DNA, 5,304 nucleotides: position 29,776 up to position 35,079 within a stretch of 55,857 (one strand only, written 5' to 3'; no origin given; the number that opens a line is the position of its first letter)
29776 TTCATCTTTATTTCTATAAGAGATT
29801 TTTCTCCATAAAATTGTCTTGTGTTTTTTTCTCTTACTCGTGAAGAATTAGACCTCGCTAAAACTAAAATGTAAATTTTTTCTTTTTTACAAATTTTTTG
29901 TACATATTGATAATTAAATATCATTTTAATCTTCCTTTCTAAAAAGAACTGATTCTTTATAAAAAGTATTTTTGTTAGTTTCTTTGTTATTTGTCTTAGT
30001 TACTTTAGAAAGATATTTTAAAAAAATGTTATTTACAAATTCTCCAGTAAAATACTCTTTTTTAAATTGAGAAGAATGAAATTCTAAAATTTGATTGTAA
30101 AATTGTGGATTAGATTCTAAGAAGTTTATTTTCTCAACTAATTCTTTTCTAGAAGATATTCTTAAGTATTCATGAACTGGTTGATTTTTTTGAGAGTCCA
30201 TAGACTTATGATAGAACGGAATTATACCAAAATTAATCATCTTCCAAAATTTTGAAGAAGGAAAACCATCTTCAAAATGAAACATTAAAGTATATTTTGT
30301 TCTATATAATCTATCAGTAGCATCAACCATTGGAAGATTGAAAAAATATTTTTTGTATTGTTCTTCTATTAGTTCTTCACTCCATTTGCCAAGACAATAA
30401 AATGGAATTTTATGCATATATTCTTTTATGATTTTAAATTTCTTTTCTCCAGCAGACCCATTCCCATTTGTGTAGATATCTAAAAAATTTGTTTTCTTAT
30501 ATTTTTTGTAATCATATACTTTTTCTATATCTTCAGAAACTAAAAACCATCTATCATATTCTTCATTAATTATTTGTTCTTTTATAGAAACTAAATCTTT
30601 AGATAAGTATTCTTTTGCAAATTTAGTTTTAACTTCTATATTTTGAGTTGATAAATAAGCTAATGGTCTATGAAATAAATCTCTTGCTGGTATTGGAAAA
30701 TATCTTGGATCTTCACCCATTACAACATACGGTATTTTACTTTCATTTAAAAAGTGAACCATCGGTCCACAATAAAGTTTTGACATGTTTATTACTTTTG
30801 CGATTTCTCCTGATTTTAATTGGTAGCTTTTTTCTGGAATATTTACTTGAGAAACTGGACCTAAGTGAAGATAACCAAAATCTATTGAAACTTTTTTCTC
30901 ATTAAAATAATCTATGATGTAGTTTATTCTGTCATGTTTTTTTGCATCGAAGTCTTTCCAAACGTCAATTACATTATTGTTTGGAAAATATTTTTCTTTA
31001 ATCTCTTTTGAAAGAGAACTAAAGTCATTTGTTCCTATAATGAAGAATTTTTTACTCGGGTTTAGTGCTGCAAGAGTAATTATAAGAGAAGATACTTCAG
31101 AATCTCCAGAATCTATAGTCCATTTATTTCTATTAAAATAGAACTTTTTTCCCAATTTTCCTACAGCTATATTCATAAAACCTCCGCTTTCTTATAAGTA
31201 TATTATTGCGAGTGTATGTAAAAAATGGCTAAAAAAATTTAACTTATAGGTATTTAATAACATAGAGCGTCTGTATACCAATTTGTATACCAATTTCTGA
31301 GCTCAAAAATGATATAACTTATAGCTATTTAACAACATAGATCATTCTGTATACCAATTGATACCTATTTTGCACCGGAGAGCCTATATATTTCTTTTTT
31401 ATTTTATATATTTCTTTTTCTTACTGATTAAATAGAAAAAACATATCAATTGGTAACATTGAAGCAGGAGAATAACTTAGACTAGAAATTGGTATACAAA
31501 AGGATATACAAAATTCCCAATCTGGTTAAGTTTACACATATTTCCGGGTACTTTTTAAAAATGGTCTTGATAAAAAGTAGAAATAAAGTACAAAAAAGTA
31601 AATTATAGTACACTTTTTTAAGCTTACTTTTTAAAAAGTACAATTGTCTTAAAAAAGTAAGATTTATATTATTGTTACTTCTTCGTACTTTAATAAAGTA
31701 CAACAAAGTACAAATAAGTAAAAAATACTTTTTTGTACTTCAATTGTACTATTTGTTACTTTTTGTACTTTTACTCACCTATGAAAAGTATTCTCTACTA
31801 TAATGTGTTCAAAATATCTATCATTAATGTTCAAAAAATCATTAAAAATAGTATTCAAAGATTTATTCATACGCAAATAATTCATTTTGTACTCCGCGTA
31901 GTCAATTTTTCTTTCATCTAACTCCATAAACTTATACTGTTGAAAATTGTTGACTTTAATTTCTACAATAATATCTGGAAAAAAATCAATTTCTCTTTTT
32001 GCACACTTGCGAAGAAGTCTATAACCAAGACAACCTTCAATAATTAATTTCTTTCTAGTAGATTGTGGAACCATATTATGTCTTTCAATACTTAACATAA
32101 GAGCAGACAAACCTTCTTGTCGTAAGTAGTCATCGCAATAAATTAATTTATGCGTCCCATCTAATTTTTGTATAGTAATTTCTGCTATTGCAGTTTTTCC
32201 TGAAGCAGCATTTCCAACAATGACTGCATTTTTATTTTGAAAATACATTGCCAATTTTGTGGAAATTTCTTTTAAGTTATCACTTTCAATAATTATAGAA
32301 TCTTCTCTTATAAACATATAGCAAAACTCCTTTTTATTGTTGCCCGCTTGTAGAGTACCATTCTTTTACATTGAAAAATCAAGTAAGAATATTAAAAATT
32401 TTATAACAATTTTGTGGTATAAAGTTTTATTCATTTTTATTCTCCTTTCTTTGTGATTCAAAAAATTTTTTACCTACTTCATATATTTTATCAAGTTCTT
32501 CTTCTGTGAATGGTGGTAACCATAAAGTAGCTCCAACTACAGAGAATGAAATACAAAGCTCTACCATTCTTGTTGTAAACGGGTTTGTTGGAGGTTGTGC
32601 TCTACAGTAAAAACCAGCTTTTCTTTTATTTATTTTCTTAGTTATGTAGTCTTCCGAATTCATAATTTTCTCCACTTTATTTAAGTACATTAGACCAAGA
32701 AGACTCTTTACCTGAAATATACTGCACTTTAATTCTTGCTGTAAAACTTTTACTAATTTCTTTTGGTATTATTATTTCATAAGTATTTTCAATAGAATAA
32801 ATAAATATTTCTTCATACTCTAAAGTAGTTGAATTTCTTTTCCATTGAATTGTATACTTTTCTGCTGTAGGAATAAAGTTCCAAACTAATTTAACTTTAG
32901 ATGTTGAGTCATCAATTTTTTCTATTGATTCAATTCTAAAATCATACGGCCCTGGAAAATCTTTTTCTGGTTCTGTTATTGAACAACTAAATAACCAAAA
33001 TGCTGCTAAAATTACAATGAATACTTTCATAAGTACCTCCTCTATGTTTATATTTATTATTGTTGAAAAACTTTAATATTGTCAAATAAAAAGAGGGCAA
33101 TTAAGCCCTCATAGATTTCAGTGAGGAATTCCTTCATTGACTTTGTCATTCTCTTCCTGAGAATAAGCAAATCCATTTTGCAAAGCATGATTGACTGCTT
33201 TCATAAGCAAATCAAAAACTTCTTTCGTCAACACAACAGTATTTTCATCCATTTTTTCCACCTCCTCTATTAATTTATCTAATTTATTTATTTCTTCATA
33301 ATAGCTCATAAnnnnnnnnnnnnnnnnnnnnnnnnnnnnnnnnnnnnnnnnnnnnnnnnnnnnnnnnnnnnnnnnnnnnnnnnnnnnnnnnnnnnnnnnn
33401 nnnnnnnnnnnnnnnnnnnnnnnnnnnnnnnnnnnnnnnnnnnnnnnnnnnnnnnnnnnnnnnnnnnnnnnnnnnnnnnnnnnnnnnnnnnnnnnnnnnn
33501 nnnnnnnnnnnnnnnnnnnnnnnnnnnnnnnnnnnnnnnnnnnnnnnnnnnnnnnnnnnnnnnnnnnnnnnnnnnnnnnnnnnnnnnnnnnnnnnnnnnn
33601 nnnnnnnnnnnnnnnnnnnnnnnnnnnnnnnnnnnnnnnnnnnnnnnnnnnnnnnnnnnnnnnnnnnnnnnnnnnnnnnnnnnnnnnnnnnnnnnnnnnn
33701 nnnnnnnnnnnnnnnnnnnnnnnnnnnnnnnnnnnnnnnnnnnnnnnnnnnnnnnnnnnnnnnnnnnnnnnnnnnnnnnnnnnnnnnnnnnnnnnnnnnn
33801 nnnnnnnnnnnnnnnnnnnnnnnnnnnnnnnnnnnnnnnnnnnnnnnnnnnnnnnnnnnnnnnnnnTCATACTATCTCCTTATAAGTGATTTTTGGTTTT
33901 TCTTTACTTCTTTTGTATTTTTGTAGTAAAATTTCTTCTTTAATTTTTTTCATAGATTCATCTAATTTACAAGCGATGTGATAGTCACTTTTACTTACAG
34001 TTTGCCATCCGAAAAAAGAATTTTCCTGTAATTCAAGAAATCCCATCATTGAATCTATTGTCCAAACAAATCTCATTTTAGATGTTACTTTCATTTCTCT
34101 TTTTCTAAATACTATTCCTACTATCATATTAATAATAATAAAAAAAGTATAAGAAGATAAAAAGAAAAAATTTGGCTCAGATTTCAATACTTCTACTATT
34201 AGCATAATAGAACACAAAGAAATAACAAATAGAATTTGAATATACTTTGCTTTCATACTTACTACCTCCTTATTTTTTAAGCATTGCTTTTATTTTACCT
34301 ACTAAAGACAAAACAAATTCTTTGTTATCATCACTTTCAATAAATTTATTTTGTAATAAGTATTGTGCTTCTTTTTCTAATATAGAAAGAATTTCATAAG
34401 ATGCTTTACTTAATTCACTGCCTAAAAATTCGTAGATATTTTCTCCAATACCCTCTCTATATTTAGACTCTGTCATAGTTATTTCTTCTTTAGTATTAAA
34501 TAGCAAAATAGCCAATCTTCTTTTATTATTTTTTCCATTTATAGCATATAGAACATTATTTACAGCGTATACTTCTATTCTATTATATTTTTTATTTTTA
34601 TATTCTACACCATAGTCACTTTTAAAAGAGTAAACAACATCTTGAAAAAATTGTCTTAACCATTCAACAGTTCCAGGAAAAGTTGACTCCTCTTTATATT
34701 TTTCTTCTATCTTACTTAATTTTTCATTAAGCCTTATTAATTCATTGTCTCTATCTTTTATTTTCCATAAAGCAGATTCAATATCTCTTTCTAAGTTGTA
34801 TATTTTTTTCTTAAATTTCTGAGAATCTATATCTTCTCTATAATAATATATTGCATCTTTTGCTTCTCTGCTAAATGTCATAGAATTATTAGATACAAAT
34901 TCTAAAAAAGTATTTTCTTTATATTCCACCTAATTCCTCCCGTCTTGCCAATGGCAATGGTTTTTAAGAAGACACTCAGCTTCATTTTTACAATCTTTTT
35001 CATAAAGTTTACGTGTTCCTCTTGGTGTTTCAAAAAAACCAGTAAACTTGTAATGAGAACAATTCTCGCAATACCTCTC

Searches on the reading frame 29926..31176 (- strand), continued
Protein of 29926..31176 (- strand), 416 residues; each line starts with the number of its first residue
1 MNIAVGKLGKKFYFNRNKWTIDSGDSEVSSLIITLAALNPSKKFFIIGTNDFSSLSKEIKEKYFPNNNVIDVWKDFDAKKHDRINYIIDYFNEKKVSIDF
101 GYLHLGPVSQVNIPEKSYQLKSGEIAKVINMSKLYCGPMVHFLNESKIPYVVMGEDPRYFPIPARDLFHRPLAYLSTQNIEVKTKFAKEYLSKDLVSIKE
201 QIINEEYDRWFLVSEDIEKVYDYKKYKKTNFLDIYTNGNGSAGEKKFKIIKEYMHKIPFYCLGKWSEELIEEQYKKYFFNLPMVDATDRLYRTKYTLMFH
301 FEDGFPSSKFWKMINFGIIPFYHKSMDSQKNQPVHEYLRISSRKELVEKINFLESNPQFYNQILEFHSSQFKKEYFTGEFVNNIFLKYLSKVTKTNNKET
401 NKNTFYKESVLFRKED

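Call 108: find_encoding_contigs(protein=P0142, flank=10000, max_places=1)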
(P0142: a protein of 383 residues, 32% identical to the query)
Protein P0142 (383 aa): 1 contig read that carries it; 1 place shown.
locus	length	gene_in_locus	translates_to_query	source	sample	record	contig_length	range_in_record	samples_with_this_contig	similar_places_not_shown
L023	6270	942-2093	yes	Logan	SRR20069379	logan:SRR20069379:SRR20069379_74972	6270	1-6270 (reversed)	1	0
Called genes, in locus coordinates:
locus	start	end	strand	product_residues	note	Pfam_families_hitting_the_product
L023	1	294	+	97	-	?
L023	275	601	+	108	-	-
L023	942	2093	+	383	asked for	-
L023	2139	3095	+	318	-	PF12294:DUF3626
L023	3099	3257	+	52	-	-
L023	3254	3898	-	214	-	-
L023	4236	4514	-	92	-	-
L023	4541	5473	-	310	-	PF02739:5_3_exonuc_N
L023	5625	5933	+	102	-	-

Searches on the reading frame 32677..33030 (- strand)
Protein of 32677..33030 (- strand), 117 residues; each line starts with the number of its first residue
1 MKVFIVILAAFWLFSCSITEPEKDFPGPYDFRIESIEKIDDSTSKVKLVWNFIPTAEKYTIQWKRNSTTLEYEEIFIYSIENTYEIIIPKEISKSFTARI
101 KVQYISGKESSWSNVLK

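Call 62: search_protein_families(library=pfam, proteins=[window:32677-33030:-], max_evalue=1)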
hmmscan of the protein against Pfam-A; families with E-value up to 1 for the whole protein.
window:32677-33030:- (117 aa): 2 families
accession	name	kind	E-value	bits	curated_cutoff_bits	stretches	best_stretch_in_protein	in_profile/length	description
PF02196.21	RBD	-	0.038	14.3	25.7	1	51-77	47-68/69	Raf-like Ras-binding domain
PF25099.1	GOLD_PATL1_C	-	0.074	13.3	34.5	1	53-92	10-51/85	Patellin-1-like, C-terminal GOLD domain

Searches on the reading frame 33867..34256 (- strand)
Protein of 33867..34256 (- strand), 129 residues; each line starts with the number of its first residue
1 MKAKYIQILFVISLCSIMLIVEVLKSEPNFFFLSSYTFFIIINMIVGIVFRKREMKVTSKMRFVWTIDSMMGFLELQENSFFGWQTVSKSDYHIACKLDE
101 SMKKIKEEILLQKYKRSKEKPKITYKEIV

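Call 62: search_protein_families(library=pfam, proteins=[window:33867-34256:-], max_evalue=1)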
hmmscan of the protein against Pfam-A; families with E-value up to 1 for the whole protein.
window:33867-34256:- (129 aa): 1 family
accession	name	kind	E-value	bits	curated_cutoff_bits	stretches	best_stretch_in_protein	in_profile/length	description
PF09772.14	Tmem26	-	0.014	15.3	22.2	1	7-67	11-72/285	Transmembrane protein 26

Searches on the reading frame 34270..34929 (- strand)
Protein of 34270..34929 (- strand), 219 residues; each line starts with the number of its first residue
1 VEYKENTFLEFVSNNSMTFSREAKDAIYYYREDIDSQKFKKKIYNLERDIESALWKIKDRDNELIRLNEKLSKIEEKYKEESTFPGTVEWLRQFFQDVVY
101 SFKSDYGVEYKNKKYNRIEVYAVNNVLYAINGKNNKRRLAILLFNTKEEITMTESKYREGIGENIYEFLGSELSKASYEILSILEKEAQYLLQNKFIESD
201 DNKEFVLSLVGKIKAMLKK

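Call 10: search_protein_families(library=pfam, proteins=[window:34270-34929:-], max_evalue=0.01)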
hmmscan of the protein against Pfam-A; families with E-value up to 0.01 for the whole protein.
window:34270-34929:- (219 aa): 0 families

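Call 29: search_protein_families(library=phrogs, proteins=[window:34270-34929:-], max_evalue=0.001)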
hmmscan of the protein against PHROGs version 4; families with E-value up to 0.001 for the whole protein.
window:34270-34929:- (219 aa): 0 families

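Call 62: search_protein_families(library=pfam, proteins=[window:34270-34929:-], max_evalue=1)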
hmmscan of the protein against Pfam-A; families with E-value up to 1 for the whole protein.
window:34270-34929:- (219 aa): 3 families
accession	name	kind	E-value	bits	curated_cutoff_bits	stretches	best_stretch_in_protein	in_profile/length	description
PF10303.14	DUF2408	-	0.032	15.2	25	1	36-84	8-58/130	Protein of unknown function (DUF2408)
PF07632.16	Sde182_NH-like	-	0.04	13.9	26.8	1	42-125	121-201/268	Cellulose-binding Sde182, nucleoside hydrolase-like domain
PF21356.2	Vps27_GAT-like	-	0.25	12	27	1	32-77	25-70/71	Vacuolar protein sorting-associated protein 27, GAT-like domain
